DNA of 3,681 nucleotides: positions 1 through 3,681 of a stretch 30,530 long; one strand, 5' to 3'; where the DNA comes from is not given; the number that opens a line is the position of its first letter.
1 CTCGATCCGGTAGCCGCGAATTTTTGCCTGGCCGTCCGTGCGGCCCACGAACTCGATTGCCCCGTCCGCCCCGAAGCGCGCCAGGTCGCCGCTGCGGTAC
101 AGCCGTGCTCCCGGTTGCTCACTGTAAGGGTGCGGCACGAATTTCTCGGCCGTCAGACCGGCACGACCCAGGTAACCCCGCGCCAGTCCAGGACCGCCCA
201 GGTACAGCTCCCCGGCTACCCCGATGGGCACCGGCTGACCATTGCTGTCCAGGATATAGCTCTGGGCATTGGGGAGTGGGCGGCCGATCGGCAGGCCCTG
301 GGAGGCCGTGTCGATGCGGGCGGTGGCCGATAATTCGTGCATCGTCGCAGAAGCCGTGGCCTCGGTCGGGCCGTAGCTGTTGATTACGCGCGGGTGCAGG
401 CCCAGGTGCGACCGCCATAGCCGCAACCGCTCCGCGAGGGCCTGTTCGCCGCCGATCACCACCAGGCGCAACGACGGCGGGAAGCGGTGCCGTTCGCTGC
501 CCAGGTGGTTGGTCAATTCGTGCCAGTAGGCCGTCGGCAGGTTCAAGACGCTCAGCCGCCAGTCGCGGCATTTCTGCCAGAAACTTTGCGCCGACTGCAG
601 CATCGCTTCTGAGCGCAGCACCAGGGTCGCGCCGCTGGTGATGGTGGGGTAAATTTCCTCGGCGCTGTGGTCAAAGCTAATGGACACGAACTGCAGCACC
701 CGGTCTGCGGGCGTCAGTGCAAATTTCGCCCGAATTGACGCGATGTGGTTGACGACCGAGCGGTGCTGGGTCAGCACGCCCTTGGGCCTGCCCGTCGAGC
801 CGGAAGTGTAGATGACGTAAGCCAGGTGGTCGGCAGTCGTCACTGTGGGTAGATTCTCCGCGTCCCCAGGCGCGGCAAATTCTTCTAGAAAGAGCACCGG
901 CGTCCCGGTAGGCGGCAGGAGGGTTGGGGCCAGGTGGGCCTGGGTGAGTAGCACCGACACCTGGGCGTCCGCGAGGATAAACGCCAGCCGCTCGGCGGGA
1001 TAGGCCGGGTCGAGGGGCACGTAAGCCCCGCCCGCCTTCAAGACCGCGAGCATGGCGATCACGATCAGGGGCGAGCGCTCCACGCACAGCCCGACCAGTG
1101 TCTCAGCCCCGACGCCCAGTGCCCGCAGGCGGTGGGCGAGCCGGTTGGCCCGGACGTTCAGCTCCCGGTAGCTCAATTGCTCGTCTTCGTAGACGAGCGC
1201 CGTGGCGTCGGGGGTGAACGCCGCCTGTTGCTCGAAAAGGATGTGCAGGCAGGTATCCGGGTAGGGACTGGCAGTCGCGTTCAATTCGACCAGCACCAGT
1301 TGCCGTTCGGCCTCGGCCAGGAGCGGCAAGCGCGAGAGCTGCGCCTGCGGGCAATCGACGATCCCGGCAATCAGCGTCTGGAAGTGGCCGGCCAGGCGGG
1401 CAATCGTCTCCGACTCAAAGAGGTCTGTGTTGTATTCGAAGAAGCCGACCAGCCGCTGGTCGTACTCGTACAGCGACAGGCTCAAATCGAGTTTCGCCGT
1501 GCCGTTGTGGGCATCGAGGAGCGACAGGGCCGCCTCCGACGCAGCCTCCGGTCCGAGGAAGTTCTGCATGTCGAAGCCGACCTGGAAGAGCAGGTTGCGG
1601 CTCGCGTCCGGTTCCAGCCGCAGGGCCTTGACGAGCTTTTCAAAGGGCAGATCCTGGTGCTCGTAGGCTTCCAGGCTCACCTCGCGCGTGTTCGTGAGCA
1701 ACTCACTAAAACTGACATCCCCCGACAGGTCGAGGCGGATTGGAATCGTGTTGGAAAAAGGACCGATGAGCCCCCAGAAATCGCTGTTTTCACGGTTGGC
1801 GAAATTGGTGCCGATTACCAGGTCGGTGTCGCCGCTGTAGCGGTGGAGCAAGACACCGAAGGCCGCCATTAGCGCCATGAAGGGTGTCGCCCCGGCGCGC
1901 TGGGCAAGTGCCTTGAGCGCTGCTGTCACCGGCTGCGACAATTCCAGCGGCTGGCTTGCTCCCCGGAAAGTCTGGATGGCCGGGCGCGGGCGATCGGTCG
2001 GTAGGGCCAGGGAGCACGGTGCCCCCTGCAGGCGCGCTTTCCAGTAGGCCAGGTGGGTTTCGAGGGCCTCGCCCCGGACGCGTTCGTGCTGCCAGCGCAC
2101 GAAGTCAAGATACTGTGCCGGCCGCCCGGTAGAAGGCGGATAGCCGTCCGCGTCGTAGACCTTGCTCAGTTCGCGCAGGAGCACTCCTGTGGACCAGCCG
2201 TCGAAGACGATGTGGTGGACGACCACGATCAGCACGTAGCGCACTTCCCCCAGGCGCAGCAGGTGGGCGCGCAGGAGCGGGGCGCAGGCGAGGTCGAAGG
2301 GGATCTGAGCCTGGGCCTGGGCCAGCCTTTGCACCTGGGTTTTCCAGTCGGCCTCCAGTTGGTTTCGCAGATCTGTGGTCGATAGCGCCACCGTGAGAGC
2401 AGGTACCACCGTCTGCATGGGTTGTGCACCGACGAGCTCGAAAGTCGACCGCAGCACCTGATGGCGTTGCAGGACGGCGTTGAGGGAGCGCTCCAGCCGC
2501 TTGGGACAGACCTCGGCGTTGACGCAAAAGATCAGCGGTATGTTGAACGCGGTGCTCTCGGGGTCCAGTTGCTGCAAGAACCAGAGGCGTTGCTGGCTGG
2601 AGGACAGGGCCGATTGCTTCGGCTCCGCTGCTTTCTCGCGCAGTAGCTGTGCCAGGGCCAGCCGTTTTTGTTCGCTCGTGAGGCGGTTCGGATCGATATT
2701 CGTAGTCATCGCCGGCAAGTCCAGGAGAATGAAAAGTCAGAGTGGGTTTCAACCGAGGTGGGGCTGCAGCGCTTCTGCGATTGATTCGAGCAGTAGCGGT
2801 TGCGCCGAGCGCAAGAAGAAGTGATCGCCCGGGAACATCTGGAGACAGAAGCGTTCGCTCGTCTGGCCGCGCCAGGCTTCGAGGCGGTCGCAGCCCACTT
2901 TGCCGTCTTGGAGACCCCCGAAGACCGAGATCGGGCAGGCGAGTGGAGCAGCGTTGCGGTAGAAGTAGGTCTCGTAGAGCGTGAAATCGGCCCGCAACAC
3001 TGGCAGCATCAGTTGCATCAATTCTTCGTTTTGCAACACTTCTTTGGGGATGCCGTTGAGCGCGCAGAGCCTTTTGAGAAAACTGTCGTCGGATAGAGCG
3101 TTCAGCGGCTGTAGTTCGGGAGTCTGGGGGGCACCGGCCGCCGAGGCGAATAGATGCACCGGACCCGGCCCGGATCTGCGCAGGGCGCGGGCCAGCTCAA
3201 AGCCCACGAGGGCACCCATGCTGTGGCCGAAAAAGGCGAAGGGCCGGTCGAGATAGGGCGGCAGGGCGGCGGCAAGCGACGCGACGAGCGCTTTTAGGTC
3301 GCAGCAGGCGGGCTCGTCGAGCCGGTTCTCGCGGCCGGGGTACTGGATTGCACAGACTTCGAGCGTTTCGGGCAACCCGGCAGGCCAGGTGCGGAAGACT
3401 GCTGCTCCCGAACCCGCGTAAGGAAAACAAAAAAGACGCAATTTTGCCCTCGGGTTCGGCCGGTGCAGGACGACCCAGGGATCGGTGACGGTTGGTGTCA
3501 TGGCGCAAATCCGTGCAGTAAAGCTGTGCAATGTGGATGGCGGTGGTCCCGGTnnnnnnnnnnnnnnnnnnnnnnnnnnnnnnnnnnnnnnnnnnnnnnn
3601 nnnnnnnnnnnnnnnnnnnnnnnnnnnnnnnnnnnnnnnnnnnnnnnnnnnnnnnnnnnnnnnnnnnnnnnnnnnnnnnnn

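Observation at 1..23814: Possible three-way hybrid: discrete KS/CLF + ACP supplying the starter for a loader-less type I PKS and a C-domain-first NRPS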

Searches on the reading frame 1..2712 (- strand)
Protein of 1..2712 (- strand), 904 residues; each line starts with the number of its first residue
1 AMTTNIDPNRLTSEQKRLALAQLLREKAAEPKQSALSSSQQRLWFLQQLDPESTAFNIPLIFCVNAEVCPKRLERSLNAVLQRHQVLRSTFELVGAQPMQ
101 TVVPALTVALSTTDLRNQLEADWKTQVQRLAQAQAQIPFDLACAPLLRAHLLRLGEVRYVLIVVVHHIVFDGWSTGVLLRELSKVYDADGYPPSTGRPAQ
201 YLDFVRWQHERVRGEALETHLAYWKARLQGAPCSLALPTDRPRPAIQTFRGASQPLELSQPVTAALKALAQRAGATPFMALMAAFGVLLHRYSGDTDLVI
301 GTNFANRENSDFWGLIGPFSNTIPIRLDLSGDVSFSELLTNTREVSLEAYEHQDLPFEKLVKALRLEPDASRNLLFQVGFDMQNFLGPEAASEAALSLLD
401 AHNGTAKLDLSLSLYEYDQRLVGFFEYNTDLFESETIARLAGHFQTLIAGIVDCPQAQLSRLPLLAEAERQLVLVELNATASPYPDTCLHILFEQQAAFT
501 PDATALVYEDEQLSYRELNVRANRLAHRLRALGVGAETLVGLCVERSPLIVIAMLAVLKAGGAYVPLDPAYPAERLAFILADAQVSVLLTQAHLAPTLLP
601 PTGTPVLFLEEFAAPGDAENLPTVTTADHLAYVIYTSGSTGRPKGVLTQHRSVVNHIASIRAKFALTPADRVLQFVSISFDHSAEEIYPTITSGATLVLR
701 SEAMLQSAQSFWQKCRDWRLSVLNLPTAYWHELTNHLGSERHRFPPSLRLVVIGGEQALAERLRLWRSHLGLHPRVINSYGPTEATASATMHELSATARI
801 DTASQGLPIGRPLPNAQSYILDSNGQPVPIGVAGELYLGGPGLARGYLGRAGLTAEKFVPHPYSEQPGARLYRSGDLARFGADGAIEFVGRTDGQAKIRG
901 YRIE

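Call 27: find_homologous_proteins(query=window:1-2712:-)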
Query window:1-2712:- (904 aa): 5509 proteins with E <= 0.001 among 8000 candidates; the best 120 are listed.
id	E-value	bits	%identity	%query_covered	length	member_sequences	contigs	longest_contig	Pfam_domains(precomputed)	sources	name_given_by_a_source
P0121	0.0e+0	1217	47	99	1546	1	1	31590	PF00668.26,PF00550.32,PF00501.35,PF13193.13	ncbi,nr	ncbi:MAG TPA: amino acid adenylation domain-containing protein, partial [Terriglobia bacterium]|nr:a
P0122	0.0e+0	1196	49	100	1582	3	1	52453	PF00668.26,PF00550.32,PF00501.35,PF13193.13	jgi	-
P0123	0.0e+0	1194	51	96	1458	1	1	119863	PF00668.26,PF00550.32,PF00501.35,PF13193.13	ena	-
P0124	0.0e+0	1187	46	88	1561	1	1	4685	PF00668.26,PF00550.32,PF00501.35,PF13193.13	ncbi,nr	ncbi:MAG TPA: amino acid adenylation domain-containing protein, partial [Archangium sp.]|nr:amino ac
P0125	0.0e+0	1150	47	88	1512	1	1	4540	PF00668.26,PF00550.32,PF00501.35,PF13193.13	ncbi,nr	ncbi:MAG TPA: amino acid adenylation domain-containing protein, partial [Chthonomonadaceae bacterium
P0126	0.0e+0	1145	46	99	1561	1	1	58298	PF00668.26,PF00550.32,PF00501.35,PF13193.13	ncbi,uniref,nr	ncbi:amino acid adenylation domain-containing protein [Scytonema sp. UIC 10036]|uniref:non-ribosomal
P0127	0.0e+0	1134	48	96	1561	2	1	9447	PF00668.26,PF00550.32,PF00501.35,PF13193.13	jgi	jgi:amino acid adenylation domain-containing protein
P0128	0.0e+0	1126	45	96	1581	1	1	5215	PF00668.26,PF00550.32,PF00501.35,PF13193.13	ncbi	ncbi:MAG: amino acid adenylation domain-containing protein, partial [Acidobacteriota bacterium]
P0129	0.0e+0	1123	44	99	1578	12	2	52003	PF00668.26,PF00550.32,PF00501.35,PF13193.13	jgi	-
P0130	0.0e+0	1119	47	96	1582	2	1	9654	PF00668.26,PF00550.32,PF00501.35,PF13193.13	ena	-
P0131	0.0e+0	1118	46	100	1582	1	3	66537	PF00668.26,PF00550.32,PF00501.35,PF13193.13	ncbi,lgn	ncbi:MAG: hypothetical protein Fur006_31950 [Coleofasciculaceae cyanobacterium]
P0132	0.0e+0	1117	45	99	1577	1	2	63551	PF00668.26,PF00550.32,PF00501.35,PF13193.13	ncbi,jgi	jgi:amino acid adenylation domain-containing protein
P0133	0.0e+0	1114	45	99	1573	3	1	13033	PF00668.26,PF00550.32,PF00501.35,PF13193.13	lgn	-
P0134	0.0e+0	1113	47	96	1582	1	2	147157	PF00668.26,PF00550.32,PF00501.35,PF13193.13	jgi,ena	jgi:amino acid adenylation domain-containing protein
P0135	0.0e+0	1110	47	99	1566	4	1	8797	PF00668.26,PF00550.32,PF00501.35,PF13193.13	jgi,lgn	jgi:amino acid adenylation domain-containing protein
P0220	1.6e-296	1004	52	99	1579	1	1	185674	PF00668.26,PF00550.32,PF00501.35,PF13193.13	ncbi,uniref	ncbi:amino acid adenylation domain-containing protein [Microcoleus sp. AT9_A2]|uniref:amino acid ade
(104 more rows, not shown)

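Call 32: find_encoding_contigs(protein=P0220, flank=10000, max_places=2)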
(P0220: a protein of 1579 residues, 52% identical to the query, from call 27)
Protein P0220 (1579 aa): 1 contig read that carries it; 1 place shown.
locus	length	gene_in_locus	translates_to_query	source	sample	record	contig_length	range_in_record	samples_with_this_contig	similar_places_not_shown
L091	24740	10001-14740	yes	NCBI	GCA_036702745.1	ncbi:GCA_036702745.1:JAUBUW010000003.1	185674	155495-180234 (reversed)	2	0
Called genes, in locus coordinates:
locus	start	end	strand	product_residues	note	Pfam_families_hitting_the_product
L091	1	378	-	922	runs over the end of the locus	PF11741:AMIN, PF07715:Plug, PF00593:TonB_dep_Rec_b-barrel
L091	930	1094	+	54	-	-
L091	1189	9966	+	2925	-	PF00501:AMP-binding, PF23024:AMP-dom_DIP2-like, PF00550:PP-binding, PF00668:Condensation, PF00501:AMP-binding, PF13193:AMP-binding_C, PF00550:PP-binding, PF00668:Condensation, +4 more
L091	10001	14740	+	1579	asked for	PF00668:Condensation, PF00501:AMP-binding, PF13193:AMP-binding_C, PF00550:PP-binding, PF00668:Condensation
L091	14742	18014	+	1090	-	PF00668:Condensation, PF00501:AMP-binding, PF13193:AMP-binding_C, PF00550:PP-binding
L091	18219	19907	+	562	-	PF00282:Pyridoxal_deC, PF00266:Aminotran_5 (weak), PF01212:Beta_elim_lyase (weak)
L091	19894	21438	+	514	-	PF00668:Condensation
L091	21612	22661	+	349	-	PF02668:TauD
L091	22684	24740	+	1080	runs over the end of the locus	PF00668:Condensation, PF00501:AMP-binding, PF13193:AMP-binding_C, PF00550:PP-binding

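Call 33: find_encoding_contigs(protein=P0123, flank=10000, max_places=2)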
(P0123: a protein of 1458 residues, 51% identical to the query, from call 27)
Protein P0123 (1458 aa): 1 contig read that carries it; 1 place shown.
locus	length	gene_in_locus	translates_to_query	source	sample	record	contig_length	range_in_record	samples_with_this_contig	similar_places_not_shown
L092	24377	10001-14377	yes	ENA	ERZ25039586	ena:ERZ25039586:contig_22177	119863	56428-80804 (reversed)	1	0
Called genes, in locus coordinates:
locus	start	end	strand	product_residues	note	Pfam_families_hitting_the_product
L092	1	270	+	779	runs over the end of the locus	PF04389:Peptidase_M28, PF05343:Peptidase_M42 (faint), PF01546:Peptidase_M20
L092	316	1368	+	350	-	-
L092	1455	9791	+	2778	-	PF00501:AMP-binding, PF23024:AMP-dom_DIP2-like, PF00550:PP-binding, PF00668:Condensation, PF00501:AMP-binding, PF13193:AMP-binding_C, PF00550:PP-binding, PF00668:Condensation, +3 more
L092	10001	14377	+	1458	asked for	PF00668:Condensation, PF00501:AMP-binding, PF13193:AMP-binding_C, PF00550:PP-binding, PF00668:Condensation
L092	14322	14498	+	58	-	PF00668:Condensation (weak)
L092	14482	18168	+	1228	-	PF00501:AMP-binding, PF13193:AMP-binding_C (weak), PF08241:Methyltransf_11, PF08242:Methyltransf_12, PF13649:Methyltransf_25, PF13847:Methyltransf_31, PF00550:PP-binding, PF00668:Condensation, +1 more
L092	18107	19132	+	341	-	PF00668:Condensation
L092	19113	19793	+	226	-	PF02668:TauD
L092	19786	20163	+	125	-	PF02668:TauD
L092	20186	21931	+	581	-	PF00668:Condensation, PF00501:AMP-binding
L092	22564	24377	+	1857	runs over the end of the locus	PF13193:AMP-binding_C, PF00550:PP-binding, PF00668:Condensation, PF00501:AMP-binding, PF13193:AMP-binding_C, PF00550:PP-binding, PF00668:Condensation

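Call 80: search_protein_families(library=pfam, proteins=[window:1-2712:-], max_evalue=0.001)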
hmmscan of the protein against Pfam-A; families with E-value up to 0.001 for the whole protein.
window:1-2712:- (904 aa): 2 families
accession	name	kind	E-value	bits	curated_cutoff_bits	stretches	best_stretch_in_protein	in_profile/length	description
PF00668.25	Condensation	-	1.4e-108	364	30.6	1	35-472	6-454/456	Condensation domain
PF00501.34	AMP-binding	-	1.7e-90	304.1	29.9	1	493-848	1-384/384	AMP-binding enzyme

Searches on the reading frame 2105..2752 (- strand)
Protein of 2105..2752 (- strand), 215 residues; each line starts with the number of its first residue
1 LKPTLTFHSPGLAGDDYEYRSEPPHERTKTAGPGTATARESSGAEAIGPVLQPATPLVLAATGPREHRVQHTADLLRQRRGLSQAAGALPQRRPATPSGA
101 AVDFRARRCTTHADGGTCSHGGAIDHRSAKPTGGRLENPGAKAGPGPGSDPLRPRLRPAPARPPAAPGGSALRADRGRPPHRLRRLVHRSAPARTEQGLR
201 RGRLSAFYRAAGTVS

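Call 3: search_protein_families(library=pfam, proteins=[window:2105-2752:-])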
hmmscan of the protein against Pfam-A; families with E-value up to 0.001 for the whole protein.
window:2105-2752:- (215 aa): 0 families

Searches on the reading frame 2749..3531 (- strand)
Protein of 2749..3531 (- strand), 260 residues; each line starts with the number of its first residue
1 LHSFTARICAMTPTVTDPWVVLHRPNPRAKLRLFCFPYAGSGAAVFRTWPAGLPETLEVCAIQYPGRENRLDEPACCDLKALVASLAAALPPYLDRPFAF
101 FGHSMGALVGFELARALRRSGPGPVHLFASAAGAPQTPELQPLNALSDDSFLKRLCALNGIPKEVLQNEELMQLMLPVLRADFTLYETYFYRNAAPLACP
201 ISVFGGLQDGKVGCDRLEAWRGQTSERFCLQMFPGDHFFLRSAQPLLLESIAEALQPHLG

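Call 3: search_protein_families(library=pfam, proteins=[window:2749-3531:-])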
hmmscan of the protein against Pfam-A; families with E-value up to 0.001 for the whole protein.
window:2749-3531:- (260 aa): 2 families
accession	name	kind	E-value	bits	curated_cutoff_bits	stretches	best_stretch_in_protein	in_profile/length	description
PF00975.26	Thioesterase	-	4.4e-49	168.2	26.4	1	32-252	2-223/226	Thioesterase domain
PF12697.13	Abhydrolase_6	-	1.5e-05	26.2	26.3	1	44-204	12-172/217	Alpha/beta hydrolase family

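Call 12: find_encoding_contigs(protein=window:2749-3531:-, flank=10000, max_places=10)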
Protein window:2749-3531:- (260 aa): no gene with exactly this product is on record in the collection.

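Call 31: find_encoding_contigs(protein=window:2749-3501:-, flank=10000, max_places=4)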
Protein window:2749-3501:- (250 aa): 1 contig read that carries it; 1 place shown.
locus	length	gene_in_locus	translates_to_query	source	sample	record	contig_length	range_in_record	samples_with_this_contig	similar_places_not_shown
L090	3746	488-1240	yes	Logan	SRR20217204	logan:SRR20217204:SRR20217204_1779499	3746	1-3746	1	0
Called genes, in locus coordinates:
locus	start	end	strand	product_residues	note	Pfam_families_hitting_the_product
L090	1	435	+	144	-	?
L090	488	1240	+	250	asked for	PF00975:Thioesterase, PF12697:Abhydrolase_6 (weak)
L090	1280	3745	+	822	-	?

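Call 80: search_protein_families(library=pfam, proteins=[L093:1419-1775:-], max_evalue=0.001)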
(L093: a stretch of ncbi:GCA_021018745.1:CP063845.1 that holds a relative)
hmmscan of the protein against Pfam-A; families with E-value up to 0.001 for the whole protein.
L093:1419-1775:- (118 aa): 0 families
